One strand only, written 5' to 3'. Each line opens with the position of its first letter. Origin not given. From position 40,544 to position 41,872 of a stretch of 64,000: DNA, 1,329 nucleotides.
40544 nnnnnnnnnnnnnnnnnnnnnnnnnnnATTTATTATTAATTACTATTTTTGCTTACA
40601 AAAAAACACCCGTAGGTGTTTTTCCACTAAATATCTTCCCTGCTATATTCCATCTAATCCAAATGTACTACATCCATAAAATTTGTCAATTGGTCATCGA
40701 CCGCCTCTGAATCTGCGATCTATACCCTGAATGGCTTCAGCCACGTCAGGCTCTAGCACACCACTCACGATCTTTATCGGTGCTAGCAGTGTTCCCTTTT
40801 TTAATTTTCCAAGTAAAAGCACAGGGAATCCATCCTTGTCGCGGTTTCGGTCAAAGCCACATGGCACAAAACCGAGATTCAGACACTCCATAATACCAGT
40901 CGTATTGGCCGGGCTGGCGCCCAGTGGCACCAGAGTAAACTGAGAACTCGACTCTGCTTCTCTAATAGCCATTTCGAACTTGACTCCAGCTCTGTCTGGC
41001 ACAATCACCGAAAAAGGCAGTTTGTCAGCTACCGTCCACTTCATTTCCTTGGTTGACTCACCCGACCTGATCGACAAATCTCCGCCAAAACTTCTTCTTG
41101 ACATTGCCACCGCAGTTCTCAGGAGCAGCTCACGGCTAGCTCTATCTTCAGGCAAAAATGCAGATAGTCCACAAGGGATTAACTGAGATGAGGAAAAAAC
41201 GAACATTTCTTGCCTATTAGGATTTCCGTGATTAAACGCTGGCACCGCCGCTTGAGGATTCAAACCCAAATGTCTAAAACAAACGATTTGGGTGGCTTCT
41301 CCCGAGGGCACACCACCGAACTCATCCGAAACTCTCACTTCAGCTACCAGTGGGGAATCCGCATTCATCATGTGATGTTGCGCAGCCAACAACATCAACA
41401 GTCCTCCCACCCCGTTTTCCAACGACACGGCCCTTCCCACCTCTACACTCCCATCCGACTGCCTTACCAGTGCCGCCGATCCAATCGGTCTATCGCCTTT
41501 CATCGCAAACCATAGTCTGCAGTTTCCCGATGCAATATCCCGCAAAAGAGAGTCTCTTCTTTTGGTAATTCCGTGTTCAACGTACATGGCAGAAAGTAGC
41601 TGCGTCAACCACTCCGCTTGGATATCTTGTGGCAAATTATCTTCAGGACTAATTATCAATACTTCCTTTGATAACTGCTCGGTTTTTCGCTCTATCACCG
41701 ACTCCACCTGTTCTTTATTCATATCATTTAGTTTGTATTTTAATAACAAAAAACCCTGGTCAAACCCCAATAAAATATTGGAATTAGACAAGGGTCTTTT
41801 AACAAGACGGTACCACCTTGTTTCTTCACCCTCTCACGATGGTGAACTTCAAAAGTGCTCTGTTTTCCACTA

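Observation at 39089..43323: tyrS followed by a T-box-like leader controlling a GC-rich double-domain GNAT-like gene and a group II PLP decarboxylase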

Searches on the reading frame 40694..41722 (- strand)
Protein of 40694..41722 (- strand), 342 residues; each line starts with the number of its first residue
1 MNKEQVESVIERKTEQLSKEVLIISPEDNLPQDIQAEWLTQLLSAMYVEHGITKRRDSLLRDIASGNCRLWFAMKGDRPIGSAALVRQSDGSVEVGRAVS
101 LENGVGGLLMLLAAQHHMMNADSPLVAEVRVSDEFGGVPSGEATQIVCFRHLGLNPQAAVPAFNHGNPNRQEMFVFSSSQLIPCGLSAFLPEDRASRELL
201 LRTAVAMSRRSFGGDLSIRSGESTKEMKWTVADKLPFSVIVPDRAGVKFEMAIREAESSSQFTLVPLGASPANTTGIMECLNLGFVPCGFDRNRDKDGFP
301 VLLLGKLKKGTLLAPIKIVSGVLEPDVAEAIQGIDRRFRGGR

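Call 5: search_protein_families(library=pfam, proteins=[window:40694-41722:-], max_evalue=0.01)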
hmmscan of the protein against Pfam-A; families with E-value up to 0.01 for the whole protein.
window:40694-41722:- (342 aa): 0 families

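Call 6: search_protein_families(library=ncbifam, proteins=[window:40694-41722:-], max_evalue=0.01)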
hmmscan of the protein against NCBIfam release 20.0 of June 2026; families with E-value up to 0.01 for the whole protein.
window:40694-41722:- (342 aa): 1 family
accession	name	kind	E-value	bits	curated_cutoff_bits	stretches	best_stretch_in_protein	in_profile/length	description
NF058610.1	epi_export_YydI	equivalog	0.0095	15.6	240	0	14-57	55-98/209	YydI family epipeptide exporter ATP-binding subunit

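Call 7: search_solved_structures(query=window:40694-41722:-, max_evalue=10, show_alignments=2)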
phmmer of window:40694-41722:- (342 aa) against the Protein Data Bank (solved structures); distinct sequences matched with E-value up to 10: 2.
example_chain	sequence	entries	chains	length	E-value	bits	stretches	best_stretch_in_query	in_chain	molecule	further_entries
2lol_A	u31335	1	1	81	0.22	13.9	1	7-57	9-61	Acyl carrier protein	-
7tfs_A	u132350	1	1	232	0.59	12.5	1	143-181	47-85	Cytochrome c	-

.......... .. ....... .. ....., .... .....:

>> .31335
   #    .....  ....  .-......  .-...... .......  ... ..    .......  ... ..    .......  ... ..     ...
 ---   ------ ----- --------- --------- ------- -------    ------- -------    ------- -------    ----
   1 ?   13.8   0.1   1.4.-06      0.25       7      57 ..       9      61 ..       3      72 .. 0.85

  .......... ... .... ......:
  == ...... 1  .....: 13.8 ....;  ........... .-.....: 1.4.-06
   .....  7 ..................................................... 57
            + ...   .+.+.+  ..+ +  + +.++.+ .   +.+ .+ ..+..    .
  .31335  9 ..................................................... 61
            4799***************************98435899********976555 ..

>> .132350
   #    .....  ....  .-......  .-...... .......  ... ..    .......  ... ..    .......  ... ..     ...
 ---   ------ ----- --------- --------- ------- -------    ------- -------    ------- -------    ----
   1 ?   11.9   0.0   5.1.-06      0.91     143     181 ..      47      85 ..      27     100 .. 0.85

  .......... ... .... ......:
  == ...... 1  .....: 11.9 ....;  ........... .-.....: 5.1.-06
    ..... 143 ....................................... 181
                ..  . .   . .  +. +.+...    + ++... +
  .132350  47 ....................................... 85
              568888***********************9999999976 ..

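Call 9: find_homologous_proteins(query=window:40694-41722:-, max_evalue=0.001)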
Query window:40694-41722:- (342 aa): 79 proteins with E <= 0.001 among 7489 candidates.
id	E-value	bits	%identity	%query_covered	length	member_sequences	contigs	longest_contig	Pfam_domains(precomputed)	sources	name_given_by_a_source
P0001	7.4e-223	757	100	100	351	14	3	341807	-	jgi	-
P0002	4.6e-173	593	77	100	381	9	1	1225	-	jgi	-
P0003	4.2e-130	452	61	99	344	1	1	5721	-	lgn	-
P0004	6.2e-128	445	60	99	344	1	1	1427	-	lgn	-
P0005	8.1e-122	425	57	100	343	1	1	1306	-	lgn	-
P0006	4.6e-118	412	56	99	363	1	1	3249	-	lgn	-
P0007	4.8e-114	399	54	99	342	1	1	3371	-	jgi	jgi:hypothetical protein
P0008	9.0e-114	398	55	99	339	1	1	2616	-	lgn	-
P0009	3.7e-113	396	55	99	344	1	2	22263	-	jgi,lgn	-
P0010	7.9e-113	395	52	99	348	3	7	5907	-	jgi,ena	-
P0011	9.1e-113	395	54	99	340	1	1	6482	-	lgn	-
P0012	1.1e-112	395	54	99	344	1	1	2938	-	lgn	-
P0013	6.6e-112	392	53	99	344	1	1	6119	-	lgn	-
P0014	7.2e-112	392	55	96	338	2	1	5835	-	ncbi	-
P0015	2.7e-111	390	54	100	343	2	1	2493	-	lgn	-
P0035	1.1e-81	293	44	98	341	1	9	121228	-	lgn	-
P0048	2.8e-68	249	40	97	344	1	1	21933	-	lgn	-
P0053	2.2e-49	187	37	97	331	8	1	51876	-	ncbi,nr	ncbi:TPA: hypothetical protein DD448_00840 [Candidatus Collierbacteria bacterium]|nr:hypothetical pr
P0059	1.8e-45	174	36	89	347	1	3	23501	-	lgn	-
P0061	7.8e-43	165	34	99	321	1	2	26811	-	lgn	-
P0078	1.4e-29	121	34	87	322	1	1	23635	-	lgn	-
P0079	5.9e-29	119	32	94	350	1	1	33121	-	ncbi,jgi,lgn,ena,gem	ncbi:MAG: hypothetical protein WCL07_02690 [bacterium]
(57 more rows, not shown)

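Call 15: find_related_loci(query=A2, collection=genome_contigs, flank=6000)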
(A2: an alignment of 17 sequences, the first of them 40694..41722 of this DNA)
Query A2 (342 aa) in genome_contigs; peptide patterns used: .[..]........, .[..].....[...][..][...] (x = any residue, [..] = any of these).
94 stretches matched a pattern; 7 encode a relative of the query (tblastn E <= 1e-3); 7 distinct loci.
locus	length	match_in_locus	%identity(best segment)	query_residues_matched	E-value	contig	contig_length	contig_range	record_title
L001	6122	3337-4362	89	1-342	0e+0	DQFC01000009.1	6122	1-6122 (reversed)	MAG TPA_asm: Candidatus Collierbacteria bacterium isolate UBA12020 contig_9870, whole genome shotgun sequence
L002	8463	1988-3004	77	1-339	0e+0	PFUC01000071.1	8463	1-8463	MAG: Candidatus Collierbacteria bacterium CG_4_9_14_3_um_filter_43_16 CG_4_9_14_3_um_filter_150_scaffold_10798_c, whole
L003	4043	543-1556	59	3-339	7e-131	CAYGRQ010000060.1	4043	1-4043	MAG TPA_asm: uncultured Pseudomonadales bacterium isolate ERP118353_co1_126 genome assembly, contig: NODE_11921_length_4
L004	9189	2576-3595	53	1-340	8e-120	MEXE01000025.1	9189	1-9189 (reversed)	MAG: Candidatus Amesbacteria bacterium RBG_19FT_COMBO_48_16 rbg_19ft_combo_scaffold_2924, whole genome shotgun sequence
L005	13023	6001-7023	42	1-339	8e-85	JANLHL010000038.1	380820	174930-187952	MAG: Candidatus Roizmanbacteria bacterium isolate P6-16 k99_78461, whole genome shotgun sequence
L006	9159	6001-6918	33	12-339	3e-46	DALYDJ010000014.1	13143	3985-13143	MAG TPA_asm: Candidatus Woesebacteria bacterium isolate CTOTU14224 NODE_1082_length_13143_cov_3.408695, whole genome sho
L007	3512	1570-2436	26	36-312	2e-15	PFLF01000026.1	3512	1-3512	MAG: Candidatus Roizmanbacteria bacterium CG_4_10_14_0_8_um_filter_39_9 CG_4_10_14_0.8_um_filter_scaffold_22310_c, whole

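Call 16: predict_structure(alignment_id=A1)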
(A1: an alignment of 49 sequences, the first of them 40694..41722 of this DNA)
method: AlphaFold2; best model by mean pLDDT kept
length: 342 residues; sequences in the alignment: 49
mean_pLDDT: 95.4   pTM: 0.92
mean pLDDT of the five models: 95.4, 95.2, 94.8, 94.0, 93.9
residues with pLDDT >= 90: 310; 70-90: 31; 50-70: 1; < 50: 0
segments of 3 or more residues with pLDDT < 50: none
pLDDT, mean of each block of 10 residues (from residue 1): 95 96 98 97 86 89 98 97 97 96 95 98 97 89 97 98 89 97 95 97 97 96 92 95 97 97 98 97 98 97 97 96 97 97 63
secondary structure, 60 per line:
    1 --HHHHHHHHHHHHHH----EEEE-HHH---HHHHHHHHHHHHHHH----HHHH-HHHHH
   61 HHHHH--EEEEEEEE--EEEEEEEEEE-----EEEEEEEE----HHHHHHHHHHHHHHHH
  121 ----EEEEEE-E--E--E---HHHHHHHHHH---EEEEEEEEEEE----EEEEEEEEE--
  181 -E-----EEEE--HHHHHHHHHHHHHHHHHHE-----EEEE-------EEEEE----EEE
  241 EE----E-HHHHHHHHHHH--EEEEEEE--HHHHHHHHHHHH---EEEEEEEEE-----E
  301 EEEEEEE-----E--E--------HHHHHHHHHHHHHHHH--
elements in order: H3-16 E21-24 H32-46 H51-54 H56-65 E68-75 E78-87 E93-100 H105-120 E125-130 H142-151 E155-165 E170-178 E188-191 H194-211 E218-221 E229-233 E238-242 H249-259 E262-268 H271-282 E286-294 E300-307 H325-340
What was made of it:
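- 40694..41722 (-): 342-aa CPR-specific two-domain protein. The N-terminal half is a GNAT fold with a conserved G104-x-G106 loop. The C-terminal half is a degenerate GNAT-like domain. AF2 pLDDT 95.4 (call 16).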

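Call 20: find_related_loci(query=A2, collection=metagenome_contigs, flank=6000)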
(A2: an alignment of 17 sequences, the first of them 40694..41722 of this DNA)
Query A2 (342 aa) in metagenome_contigs; peptide patterns used: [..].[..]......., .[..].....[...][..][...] (x = any residue, [..] = any of these).
208 stretches matched a pattern; 24 encode a relative of the query (tblastn E <= 1e-3); 24 distinct loci.
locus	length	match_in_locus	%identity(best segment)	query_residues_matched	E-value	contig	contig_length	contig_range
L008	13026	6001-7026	89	1-342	0e+0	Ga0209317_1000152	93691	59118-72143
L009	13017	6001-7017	77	1-339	0e+0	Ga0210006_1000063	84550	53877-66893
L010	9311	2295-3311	77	1-339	0e+0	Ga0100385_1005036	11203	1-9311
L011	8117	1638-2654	76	1-339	0e+0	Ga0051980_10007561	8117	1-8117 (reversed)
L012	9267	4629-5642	59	3-339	6e-128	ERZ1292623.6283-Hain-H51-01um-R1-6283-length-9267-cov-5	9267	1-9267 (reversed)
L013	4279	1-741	72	93-339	9e-125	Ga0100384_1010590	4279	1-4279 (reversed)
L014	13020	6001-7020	55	1-339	2e-120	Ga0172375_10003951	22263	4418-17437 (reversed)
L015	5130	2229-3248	53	1-340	1e-119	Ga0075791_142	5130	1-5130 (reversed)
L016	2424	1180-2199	53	1-340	3e-125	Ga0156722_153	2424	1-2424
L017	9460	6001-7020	53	1-340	3e-119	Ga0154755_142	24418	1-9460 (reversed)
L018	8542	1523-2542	53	1-340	3e-119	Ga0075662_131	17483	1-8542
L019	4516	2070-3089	53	1-340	3e-120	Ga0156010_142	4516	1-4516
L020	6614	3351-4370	53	1-340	3e-119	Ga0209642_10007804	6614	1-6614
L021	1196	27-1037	53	3-339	2e-126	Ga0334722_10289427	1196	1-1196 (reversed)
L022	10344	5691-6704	52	6-341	3e-112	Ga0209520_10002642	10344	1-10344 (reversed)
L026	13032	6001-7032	48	1-340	8e-97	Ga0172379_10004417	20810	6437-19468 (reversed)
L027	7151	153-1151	45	6-339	1e-85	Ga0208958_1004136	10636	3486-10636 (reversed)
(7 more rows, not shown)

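Call 21: fold_search(model_id=the predicted structure, library=pdb)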
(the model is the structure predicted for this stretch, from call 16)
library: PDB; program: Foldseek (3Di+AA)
matches with E <= 10: 1013; with E <= 0.001: 193
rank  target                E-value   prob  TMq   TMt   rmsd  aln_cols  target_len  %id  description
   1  1tiq_B                1.6e-06  1.00  0.31  0.53   6.0       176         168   13  Crystal Structure of an Acetyltransferase (PaiA) in complex with CoA and DTT from Bacillus subtilis, Northeast Structu (released 2004-07-13)
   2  1ghe_B                2.1e-06  1.00  0.35  0.64   4.5       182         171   17  CRYSTAL STRUCTURE OF TABTOXIN RESISTANCE PROTEIN COMPLEXED WITH AN ACYL COENZYME A (released 2003-01-14)
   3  2r7h_B                4.6e-06  1.00  0.33  0.64   4.5       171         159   15  CRYSTAL STRUCTURE OF A putative acetyltransferase of the GNAT family (DDE_3044) FROM DESULFOVIBRIO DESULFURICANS SUBSP (released 2007-09-25)
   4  1tiq_A                5.5e-06  1.00  0.32  0.55   5.3       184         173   14  Crystal Structure of an Acetyltransferase (PaiA) in complex with CoA and DTT from Bacillus subtilis, Northeast Structu (released 2004-07-13)
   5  1ghe_A                9.8e-06  1.00  0.36  0.66   4.0       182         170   18  CRYSTAL STRUCTURE OF TABTOXIN RESISTANCE PROTEIN COMPLEXED WITH AN ACYL COENZYME A (released 2003-01-14)
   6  8osp_A                1.1e-05  1.00  0.34  0.59   4.7       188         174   14  GCN5-related N-Acetyltransferase from Lactobacillus curiae (released 2023-07-05)
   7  3fnc_A                1.2e-05  1.00  0.28  0.49   6.2       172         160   14  Crystal structure of a putative acetyltransferase from Listeria innocua (released 2009-01-27)
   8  4lua                  1.4e-05  1.00  0.34  0.66   3.6       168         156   15  Crystal structure of N-acetyltransferase from Staphylococcus aureus Mu50 (released 2014-06-18)
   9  8iyo_A                1.4e-05  1.00  0.32  0.60   5.1       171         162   11  Crystal structure of a protein acetyltransferase, HP0935, acetyl-CoA bound form (released 2024-04-10)
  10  8gxk_A                1.7e-05  1.00  0.32  0.54   4.5       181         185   14  Pseudomonas jinjuensis N-acetyltransferase (released 2022-10-12)
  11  2vi7_A                1.8e-05  1.00  0.33  0.62   4.3       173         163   15  Structure of a Putative Acetyltransferase (PA1377)from Pseudomonas aeruginosa (released 2008-05-20)
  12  5jtf_A                1.9e-05  1.00  0.32  0.57   4.8       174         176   11  Crystal structure of ArsN N-acetyltransferase from Pseudomonas putida KT2440 (released 2017-05-17)
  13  2vi7_C                2.0e-05  1.00  0.34  0.62   4.3       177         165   16  Structure of a Putative Acetyltransferase (PA1377)from Pseudomonas aeruginosa (released 2008-05-20)
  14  8gxk_C                2.0e-05  1.00  0.32  0.52   4.7       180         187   14  Pseudomonas jinjuensis N-acetyltransferase (released 2022-10-12)
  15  6m7g_H                3.0e-05  1.00  0.32  0.57   4.9       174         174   12  Crystal structure of ArsN, N-acetyltransferase with substrate phosphinothricin from Pseudomonas putida KT2440 (released 2019-04-24)
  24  2wpw_A                5.7e-05  1.00  0.30  0.31   5.2       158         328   14  Tandem GNAT protein from the clavulanic acid biosynthesis pathway (without AcCoA) (released 2009-12-29)
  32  5jtf_B                8.6e-05  1.00  0.34  0.62   3.9       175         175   12  Crystal structure of ArsN N-acetyltransferase from Pseudomonas putida KT2440 (released 2017-05-17)
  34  5wph_D                8.6e-05  1.00  0.33  0.58   4.5       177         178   13  Crystal structure of ArsN, N-acetyltransferase with substrate AST from Pseudomonas putida KT2440 (released 2018-10-10)
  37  5wph_C                9.6e-05  1.00  0.33  0.58   4.3       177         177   13  Crystal structure of ArsN, N-acetyltransferase with substrate AST from Pseudomonas putida KT2440 (released 2018-10-10)
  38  5wph_A                9.6e-05  1.00  0.31  0.54   4.8       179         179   13  Crystal structure of ArsN, N-acetyltransferase with substrate AST from Pseudomonas putida KT2440 (released 2018-10-10)
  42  2wpx_A                1.0e-04  1.00  0.30  0.32   5.1       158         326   14  Tandem GNAT protein from the clavulanic acid biosynthesis pathway (with AcCoA) (released 2009-12-29)
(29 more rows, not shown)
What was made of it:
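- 40694..41722 (-): Foldseek against GNATs E 1.6e-6, probability 1.0 (call 21).
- On GNAT (GCN5-related N-acyltransferase) superfamily: For the N-terminal half, 193 PDB matches have E<=1e-3, and all of the 50 best listed are acetyl- or acyl-transferases (call 21).
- Closest known: Amino-acid-analogue N-acetyltransferases. Same: These are among the best structural matches of the N-terminal domain (call 21).
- Closest known: Tandem-GNAT enzymes with one active domain. Same: 2wpw and 2wpx appear among the structural hits (call 21).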

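Call 39: search_protein_families(library=pfam, proteins=[L017:5460-5999:+, L026:5380-5994:+, L012:5698-6921:+, L014:4367-5593:+, L026:769-2028:-, L026:8129-9982:+, L026:3711-5204:+, L012:2775-4274:-, L014:8341-9105:+, L014:10335-11315:+], max_evalue=0.001)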
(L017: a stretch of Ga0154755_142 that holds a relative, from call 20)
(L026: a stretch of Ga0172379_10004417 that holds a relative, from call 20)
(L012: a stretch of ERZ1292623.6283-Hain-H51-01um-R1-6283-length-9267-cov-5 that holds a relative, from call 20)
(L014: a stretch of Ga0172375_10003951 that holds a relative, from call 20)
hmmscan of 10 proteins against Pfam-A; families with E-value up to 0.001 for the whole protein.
L017:5460-5999:+ (179 aa): 4 families
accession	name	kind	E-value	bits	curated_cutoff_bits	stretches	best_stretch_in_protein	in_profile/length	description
PF01202.28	SKI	-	5.3e-05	23.8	22.1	1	15-73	2-59/159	Shikimate kinase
PF13238.12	AAA_18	-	0.0001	23.2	29.4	1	8-83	1-78/128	AAA domain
PF00004.35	AAA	-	0.00058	20.7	21.2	0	8-34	1-27/131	ATPase family associated with various cellular activities (AAA)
PF13671.12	AAA_33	-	0.00065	20.5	27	1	8-95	2-88/143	AAA domain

L026:5380-5994:+ (204 aa): 1 family
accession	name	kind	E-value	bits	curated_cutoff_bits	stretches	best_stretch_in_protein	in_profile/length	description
PF13671.12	AAA_33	-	0.0002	22.1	27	1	32-170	2-143/143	AAA domain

L012:5698-6921:+ (407 aa): 2 families
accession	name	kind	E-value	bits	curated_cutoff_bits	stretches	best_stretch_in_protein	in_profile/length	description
PF00579.31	tRNA-synt_1b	-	3.9e-71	240.2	21.1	1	29-324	3-290/292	tRNA synthetases class I (W and Y)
PF22421.1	SYY_C-terminal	-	0.00019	21.7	27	0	384-403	63-82/83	Tyrosine--tRNA ligase SYY-like C-terminal domain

L014:4367-5593:+ (408 aa): 2 families
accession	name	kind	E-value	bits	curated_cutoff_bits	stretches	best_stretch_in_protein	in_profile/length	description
PF00579.31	tRNA-synt_1b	-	1.3e-66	225.4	21.1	1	27-317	3-285/292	tRNA synthetases class I (W and Y)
PF22421.1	SYY_C-terminal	-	3e-07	30.7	27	0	339-380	6-46/83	Tyrosine--tRNA ligase SYY-like C-terminal domain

L026:769-2028:- (419 aa): 3 families
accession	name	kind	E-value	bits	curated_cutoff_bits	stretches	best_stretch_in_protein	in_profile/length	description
PF00579.31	tRNA-synt_1b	-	1.3e-56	192.6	21.1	1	50-338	4-290/292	tRNA synthetases class I (W and Y)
PF22421.1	SYY_C-terminal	-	0.0005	20.3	27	0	350-390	11-52/83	Tyrosine--tRNA ligase SYY-like C-terminal domain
PF01479.30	S4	-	0.00097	19.3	22.8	0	359-393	3-38/48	S4 domain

L026:8129-9982:+ (617 aa): 4 families
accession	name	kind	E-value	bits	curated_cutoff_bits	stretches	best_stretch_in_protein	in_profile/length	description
PF00579.31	tRNA-synt_1b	-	5e-66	223.4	21.1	1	257-537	4-288/292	tRNA synthetases class I (W and Y)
PF03483.22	B3_4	-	1.2e-24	87.2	29.3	1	48-179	1-130/174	B3/4 domain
PF22421.1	SYY_C-terminal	-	3.1e-12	46.7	27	1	544-604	4-64/83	Tyrosine--tRNA ligase SYY-like C-terminal domain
PF01479.30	S4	-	1.4e-09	37.9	22.8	1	563-605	5-47/48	S4 domain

L026:3711-5204:+ (497 aa): 6 families
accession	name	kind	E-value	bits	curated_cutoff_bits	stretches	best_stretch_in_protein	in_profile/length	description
PF00056.29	Ldh_1_N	-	1.2e-12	48.5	27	1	198-333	3-137/141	lactate/malate dehydrogenase, NAD binding domain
PF07475.17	Hpr_kinase_C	-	6.2e-06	26.3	33.3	1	46-101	9-64/171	HPr Serine kinase C-terminal domain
PF13555.12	AAA_29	-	7.2e-05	22.9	27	1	49-78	17-45/61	P-loop containing region of AAA domain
PF13238.12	AAA_18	-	0.00017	22.5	29.4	1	58-90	1-30/128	AAA domain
PF13521.12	AAA_28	-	0.00055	20.6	27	1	58-97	2-41/164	AAA domain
PF13671.12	AAA_33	-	0.00065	20.5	27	0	58-86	2-31/143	AAA domain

L012:2775-4274:- (499 aa): 1 family
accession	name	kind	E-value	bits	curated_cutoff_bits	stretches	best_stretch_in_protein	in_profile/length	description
PF00056.29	Ldh_1_N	-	2.2e-13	50.9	27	1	198-336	2-137/141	lactate/malate dehydrogenase, NAD binding domain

L014:8341-9105:+ (254 aa): 1 family
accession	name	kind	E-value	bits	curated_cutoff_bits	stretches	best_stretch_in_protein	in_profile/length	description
PF00282.25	Pyridoxal_deC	-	2.6e-11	43.3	27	1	85-251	40-213/375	Pyridoxal-dependent decarboxylase conserved domain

L014:10335-11315:+ (326 aa): 1 family
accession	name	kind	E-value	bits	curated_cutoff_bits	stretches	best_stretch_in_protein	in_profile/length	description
PF00579.31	tRNA-synt_1b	-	3.2e-61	207.6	21.1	1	4-279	4-292/292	tRNA synthetases class I (W and Y)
